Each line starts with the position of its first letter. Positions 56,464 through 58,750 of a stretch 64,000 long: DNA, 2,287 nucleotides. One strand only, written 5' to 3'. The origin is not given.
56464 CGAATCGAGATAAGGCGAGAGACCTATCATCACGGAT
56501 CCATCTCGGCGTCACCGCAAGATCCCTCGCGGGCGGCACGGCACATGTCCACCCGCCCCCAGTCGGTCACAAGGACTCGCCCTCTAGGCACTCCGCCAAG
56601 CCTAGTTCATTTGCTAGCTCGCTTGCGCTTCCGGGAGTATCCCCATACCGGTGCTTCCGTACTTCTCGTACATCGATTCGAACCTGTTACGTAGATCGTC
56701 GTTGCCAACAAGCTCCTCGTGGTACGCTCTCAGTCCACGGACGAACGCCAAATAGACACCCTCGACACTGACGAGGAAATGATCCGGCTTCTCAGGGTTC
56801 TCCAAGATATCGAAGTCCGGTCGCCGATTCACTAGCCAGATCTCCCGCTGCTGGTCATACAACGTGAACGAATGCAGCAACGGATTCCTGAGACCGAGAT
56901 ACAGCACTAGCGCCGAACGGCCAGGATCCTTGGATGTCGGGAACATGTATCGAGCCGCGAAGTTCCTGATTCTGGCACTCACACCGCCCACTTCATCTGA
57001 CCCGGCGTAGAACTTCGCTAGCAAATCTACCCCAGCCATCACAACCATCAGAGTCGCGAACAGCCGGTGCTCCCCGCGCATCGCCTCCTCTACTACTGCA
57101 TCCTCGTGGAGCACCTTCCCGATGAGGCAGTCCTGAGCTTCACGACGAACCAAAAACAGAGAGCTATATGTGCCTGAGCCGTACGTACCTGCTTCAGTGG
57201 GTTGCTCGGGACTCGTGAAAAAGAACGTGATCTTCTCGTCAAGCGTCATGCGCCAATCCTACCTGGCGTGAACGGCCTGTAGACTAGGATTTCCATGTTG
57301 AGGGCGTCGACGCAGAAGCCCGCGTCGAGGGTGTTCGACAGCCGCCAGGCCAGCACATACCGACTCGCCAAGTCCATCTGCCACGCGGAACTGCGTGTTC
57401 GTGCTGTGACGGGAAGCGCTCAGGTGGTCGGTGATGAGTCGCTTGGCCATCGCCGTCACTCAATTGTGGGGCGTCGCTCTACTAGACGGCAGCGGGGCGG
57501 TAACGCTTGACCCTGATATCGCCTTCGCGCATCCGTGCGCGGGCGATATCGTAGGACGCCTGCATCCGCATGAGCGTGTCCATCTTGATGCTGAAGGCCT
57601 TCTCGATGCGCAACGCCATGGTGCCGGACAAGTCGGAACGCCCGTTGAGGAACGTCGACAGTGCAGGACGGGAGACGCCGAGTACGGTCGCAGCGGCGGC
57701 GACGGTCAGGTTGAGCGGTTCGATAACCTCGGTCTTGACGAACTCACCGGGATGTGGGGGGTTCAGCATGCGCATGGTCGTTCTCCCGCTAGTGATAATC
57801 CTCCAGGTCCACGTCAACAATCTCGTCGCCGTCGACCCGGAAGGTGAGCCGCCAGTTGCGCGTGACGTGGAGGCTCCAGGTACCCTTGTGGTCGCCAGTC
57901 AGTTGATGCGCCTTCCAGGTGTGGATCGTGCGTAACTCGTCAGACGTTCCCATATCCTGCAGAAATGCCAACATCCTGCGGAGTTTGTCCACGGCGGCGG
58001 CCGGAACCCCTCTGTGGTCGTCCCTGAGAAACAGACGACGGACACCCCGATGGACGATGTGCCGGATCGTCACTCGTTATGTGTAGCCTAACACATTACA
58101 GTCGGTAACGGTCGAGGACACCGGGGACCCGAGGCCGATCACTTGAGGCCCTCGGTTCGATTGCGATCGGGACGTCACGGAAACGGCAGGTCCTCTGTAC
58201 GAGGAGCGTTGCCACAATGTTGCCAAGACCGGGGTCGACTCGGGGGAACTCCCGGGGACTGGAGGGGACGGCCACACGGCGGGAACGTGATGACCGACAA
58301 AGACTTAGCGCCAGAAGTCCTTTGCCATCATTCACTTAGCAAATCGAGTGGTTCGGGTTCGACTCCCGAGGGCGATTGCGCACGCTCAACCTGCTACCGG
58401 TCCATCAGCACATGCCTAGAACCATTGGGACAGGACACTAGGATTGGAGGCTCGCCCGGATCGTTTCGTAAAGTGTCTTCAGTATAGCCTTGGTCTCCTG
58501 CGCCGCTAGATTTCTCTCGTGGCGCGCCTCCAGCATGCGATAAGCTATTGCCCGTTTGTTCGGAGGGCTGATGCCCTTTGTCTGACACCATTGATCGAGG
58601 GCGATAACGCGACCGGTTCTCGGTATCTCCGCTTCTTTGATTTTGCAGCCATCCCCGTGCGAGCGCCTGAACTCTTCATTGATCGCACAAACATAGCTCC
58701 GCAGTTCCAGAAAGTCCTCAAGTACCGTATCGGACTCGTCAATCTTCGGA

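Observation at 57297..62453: Two 1.07-kb direct repeats (IS3 tail-higA-higB-upstream region) ending exactly at a T-loop-like core and flanking an OLD-nuclease cassette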

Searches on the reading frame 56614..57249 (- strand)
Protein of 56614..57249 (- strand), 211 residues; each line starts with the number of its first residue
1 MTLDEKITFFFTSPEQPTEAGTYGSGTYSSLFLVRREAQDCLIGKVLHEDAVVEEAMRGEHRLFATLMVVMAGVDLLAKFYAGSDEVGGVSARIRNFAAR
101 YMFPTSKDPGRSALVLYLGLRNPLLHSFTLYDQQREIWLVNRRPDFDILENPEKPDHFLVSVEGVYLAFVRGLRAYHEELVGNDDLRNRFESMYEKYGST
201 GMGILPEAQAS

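Call 13: search_protein_families(library=pfam, proteins=[window:56614-57249:-], max_evalue=0.01)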
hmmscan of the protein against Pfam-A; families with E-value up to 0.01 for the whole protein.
window:56614-57249:- (211 aa): 0 families

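Call 27: find_encoding_contigs(protein=window:56614-57249:-, flank=8000, max_places=8)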
Protein window:56614-57249:- (211 aa): 2 contigs read that carry it; 2 places shown.
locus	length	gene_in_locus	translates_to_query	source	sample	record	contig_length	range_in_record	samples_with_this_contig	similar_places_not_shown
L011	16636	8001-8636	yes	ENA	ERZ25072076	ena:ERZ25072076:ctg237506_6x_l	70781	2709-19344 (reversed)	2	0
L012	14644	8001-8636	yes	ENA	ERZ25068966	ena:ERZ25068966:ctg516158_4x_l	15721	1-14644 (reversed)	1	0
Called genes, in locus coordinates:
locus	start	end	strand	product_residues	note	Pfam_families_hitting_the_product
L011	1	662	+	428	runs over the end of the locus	PF02403:Seryl_tRNA_N, PF00587:tRNA-synt_2b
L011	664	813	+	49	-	-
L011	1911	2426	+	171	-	PF00589:Phage_integrase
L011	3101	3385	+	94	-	PF05015:HigB-like_toxin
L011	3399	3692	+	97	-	-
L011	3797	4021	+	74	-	PF00665:rve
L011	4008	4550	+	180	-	-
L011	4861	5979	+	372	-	PF02463:SMC_N, PF13175:AAA_15, PF13476:AAA_23, PF13304:AAA_21 (weak)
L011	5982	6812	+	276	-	-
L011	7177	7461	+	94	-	PF05015:HigB-like_toxin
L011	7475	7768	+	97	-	PF01381:HTH_3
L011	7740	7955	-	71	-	-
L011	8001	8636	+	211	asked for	-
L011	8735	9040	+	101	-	PF13610:DDE_Tnp_IS240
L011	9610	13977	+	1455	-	PF24407:HTH_upst_double_PIN, PF20698:PIN-TPR-GreABC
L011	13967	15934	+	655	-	-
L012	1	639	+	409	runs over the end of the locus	PF01555:N6_N4_Mtase (weak), PF01170:UPF0020 (weak)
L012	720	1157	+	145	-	-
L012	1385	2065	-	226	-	PF13737:DDE_Tnp_1_5, PF01609:DDE_Tnp_1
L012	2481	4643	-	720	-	PF13442:Cytochrome_CBB3, PF01011:PQQ, PF13360:PQQ_2, PF13570:Beta-prop_ACSF4 (faint), PF25293:Beta-prop_EMC1_N (faint), PF13360:PQQ_2 (weak), PF01011:PQQ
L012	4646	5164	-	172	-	PF07452:CHRD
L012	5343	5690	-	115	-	PF01609:DDE_Tnp_1 (weak), PF13701:DDE_Tnp_1_4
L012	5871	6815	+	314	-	PF13737:DDE_Tnp_1_5, PF01609:DDE_Tnp_1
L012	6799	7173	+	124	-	-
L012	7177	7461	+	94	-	PF05015:HigB-like_toxin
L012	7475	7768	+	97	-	PF01381:HTH_3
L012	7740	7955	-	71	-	-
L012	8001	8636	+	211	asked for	-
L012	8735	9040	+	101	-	PF13610:DDE_Tnp_IS240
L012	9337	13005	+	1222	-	PF24407:HTH_upst_double_PIN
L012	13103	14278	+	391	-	PF14294:DUF4372, PF01609:DDE_Tnp_1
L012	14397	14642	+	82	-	?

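Call 51: search_protein_families(library=padloc, proteins=[window:56614-57249:-], max_evalue=0.001)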
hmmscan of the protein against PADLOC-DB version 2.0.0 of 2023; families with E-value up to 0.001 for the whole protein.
window:56614-57249:- (211 aa): 0 families

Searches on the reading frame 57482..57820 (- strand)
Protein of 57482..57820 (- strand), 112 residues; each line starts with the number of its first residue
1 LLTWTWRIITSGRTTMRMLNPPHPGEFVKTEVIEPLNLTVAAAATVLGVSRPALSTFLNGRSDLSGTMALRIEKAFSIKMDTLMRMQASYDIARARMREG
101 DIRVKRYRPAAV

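Call 13: search_protein_families(library=pfam, proteins=[window:57482-57820:-], max_evalue=0.01)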
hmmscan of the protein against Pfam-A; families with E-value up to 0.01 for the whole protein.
window:57482-57820:- (112 aa): 4 families
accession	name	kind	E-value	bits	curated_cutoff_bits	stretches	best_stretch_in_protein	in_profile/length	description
PF01381.28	HTH_3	-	6.1e-08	33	23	1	34-82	6-54/55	Helix-turn-helix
PF13560.12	HTH_31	-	0.00027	21.6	27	1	37-72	14-50/64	Helix-turn-helix domain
PF15943.11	YdaS_toxin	-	0.0037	17.5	30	1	43-78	14-49/65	Bacterial toxin YdaS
PF13744.12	HTH_37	-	0.0043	17.3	27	1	31-63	25-57/80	Helix-turn-helix domain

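Call 44: find_encoding_contigs(protein=window:57482-57775:-, flank=7000, max_places=10)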
Protein window:57482-57775:- (97 aa): 22 contigs read that carry it; 10 places shown.
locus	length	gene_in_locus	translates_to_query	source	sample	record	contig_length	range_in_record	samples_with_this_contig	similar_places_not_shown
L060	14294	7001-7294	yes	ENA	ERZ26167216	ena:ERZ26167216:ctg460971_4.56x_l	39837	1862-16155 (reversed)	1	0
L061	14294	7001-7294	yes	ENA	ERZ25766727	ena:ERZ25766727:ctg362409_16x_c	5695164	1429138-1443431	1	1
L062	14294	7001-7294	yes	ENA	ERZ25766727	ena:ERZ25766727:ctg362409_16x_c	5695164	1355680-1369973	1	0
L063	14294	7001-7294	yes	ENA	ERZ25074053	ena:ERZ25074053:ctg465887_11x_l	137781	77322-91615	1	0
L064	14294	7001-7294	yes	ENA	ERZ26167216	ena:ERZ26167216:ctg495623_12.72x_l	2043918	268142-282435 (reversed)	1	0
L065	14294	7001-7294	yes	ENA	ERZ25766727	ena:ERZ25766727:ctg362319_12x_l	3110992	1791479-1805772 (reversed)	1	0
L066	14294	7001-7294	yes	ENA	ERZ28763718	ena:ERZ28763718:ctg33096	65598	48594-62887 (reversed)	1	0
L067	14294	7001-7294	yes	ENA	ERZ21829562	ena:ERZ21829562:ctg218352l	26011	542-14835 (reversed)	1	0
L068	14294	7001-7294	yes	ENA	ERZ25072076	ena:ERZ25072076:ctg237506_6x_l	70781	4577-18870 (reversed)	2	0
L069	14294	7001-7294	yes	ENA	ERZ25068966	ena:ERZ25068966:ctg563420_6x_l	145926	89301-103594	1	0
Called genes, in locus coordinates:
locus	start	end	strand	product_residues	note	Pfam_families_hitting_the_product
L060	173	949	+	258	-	PF12762:DDE_Tnp_IS1595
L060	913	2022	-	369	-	-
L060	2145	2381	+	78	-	-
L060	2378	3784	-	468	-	-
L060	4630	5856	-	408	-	PF13356:Arm-DNA-bind_3, PF22022:Phage_int_M, PF00589:Phage_integrase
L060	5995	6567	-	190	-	-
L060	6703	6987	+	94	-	PF05015:HigB-like_toxin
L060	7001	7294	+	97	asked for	PF01381:HTH_3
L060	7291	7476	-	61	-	-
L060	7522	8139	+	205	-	-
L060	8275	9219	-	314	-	PF13737:DDE_Tnp_1_5, PF01609:DDE_Tnp_1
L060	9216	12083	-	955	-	PF12799:LRR_4 (faint), PF13855:LRR_8, PF22352:K319L-like_PKD (weak), PF07705:CARDB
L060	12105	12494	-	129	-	-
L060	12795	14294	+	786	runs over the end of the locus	PF01590:GAF, PF13185:GAF_2, PF00512:HisKA, PF02518:HATPase_c, PF13581:HATPase_c_2 (weak), PF00072:Response_reg, PF00486:Trans_reg_C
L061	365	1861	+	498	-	PF01507:PAPS_reduct, PF20306:Sp-DndD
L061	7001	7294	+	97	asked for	PF01381:HTH_3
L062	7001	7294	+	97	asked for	PF01381:HTH_3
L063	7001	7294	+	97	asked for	PF01381:HTH_3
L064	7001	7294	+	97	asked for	PF01381:HTH_3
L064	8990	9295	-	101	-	PF15731:MqsA_antitoxin (weak), PF01381:HTH_3 (weak)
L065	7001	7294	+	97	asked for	PF01381:HTH_3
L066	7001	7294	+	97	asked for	PF01381:HTH_3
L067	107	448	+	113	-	-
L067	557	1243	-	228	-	PF13610:DDE_Tnp_IS240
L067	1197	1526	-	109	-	-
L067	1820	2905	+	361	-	PF01548:DEDD_Tnp_IS110, PF02371:Transposase_20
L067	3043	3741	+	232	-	PF03050:DDE_Tnp_IS66 (weak), PF13610:DDE_Tnp_IS240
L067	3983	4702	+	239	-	PF22491:DUF6988 (weak)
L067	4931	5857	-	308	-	-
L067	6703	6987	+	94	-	PF05015:HigB-like_toxin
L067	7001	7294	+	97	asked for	PF01381:HTH_3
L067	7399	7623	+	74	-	PF00665:rve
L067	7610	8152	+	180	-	-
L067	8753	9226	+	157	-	-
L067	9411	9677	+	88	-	-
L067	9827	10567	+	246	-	PF14022:DUF4238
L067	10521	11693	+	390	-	-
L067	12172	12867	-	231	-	PF01609:DDE_Tnp_1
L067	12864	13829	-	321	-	PF13737:DDE_Tnp_1_5, PF01609:DDE_Tnp_1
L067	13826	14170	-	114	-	-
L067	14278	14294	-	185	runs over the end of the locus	?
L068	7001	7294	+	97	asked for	PF01381:HTH_3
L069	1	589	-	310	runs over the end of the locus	PF13737:DDE_Tnp_1_5, PF01609:DDE_Tnp_1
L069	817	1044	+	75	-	-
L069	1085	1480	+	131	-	PF05345:He_PIG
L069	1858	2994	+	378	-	-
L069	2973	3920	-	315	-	PF13737:DDE_Tnp_1_5, PF01609:DDE_Tnp_1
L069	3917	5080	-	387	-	PF01548:DEDD_Tnp_IS110, PF02371:Transposase_20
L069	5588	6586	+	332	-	PF13737:DDE_Tnp_1_5, PF01609:DDE_Tnp_1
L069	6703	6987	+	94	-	PF05015:HigB-like_toxin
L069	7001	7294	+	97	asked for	PF01381:HTH_3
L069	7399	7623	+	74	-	PF00665:rve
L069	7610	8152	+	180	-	-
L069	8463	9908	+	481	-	PF02463:SMC_N, PF13175:AAA_15, PF13476:AAA_23, PF13304:AAA_21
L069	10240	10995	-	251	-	PF01609:DDE_Tnp_1, PF13701:DDE_Tnp_1_4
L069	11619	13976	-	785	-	PF04313:HSDR_N, PF04851:ResIII, PF18766:SWI2_SNF2, PF22679:T1R_D3-like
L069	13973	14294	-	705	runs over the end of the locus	PF03235:GmrSD_N, PF07510:GmrSD_C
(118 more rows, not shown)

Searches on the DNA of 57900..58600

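Call 10: search_rna_families(source=window, start=57900, end=58600, threshold=evalue, max_evalue=10, show_alignments=3)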
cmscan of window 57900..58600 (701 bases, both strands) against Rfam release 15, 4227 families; matches with E-value up to 10: 1.
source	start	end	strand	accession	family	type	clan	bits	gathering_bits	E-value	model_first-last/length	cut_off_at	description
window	58552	58587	-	RF01079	RF_site3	Cis-reg; frameshift_element;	-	15.2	50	7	1-39/39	no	Putative RNA-dependent RNA polymerase ribosomal frameshift site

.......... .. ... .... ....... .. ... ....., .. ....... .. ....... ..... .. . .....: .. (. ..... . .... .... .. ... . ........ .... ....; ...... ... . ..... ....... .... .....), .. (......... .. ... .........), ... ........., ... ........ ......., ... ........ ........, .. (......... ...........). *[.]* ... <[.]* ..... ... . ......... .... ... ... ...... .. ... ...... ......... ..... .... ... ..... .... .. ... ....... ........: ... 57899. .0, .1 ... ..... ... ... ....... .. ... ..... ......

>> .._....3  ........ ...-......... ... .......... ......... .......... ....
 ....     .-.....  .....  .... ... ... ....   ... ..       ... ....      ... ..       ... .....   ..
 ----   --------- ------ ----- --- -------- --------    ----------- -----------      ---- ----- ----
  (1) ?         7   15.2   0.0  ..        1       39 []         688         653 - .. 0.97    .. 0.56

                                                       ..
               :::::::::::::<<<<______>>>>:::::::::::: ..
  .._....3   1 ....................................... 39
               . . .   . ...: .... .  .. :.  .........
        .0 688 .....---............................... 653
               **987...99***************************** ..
